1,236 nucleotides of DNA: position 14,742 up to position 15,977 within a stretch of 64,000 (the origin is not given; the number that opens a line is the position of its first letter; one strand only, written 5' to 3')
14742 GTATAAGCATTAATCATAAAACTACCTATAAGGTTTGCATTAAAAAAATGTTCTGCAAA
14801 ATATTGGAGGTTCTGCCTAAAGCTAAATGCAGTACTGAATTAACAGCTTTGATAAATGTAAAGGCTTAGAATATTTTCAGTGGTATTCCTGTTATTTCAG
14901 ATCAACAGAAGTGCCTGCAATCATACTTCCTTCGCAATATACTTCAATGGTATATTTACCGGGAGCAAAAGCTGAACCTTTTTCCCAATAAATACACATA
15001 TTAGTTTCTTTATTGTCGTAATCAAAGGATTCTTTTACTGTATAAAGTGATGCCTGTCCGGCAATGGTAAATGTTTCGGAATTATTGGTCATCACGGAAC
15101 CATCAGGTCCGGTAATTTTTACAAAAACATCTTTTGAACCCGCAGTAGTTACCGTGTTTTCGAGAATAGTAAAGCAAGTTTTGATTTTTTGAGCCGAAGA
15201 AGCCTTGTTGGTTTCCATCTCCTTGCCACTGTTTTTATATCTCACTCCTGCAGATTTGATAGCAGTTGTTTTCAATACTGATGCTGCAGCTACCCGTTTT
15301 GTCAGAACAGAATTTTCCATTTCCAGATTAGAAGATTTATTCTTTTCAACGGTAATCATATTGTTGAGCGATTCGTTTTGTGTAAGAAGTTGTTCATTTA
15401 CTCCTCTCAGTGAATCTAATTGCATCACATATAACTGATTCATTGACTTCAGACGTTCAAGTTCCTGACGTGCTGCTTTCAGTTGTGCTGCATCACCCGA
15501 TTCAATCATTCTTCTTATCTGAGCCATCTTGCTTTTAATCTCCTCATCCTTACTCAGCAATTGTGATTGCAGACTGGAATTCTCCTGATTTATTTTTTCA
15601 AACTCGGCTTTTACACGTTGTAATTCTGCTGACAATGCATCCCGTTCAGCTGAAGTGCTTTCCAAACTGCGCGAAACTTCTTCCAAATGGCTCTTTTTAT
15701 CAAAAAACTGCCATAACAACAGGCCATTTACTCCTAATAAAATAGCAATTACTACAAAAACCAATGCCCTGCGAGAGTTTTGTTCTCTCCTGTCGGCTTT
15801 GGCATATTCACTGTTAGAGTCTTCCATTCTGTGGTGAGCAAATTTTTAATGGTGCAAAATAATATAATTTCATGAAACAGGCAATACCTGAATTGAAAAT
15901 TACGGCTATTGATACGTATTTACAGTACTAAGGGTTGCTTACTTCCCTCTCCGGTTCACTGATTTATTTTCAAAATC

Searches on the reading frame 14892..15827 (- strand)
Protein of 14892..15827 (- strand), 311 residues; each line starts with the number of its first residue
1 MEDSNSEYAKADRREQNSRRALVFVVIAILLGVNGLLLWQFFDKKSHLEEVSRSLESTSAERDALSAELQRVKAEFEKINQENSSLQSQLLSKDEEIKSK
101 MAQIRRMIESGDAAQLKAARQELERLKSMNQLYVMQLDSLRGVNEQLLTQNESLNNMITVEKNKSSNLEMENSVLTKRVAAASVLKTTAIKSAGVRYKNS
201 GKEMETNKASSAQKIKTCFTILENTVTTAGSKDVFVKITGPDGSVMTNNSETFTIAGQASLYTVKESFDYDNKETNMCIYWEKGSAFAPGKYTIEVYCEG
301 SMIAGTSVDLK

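Call 10: search_protein_families(library=pfam, proteins=[window:14892-15827:-])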
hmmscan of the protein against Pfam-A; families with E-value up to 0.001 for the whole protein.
window:14892-15827:- (311 aa): 1 family
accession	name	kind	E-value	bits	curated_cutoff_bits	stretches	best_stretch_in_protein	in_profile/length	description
PF05911.16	FPP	-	0.00083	18.2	40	1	43-172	668-792/871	Filament-like plant protein, long coiled-coil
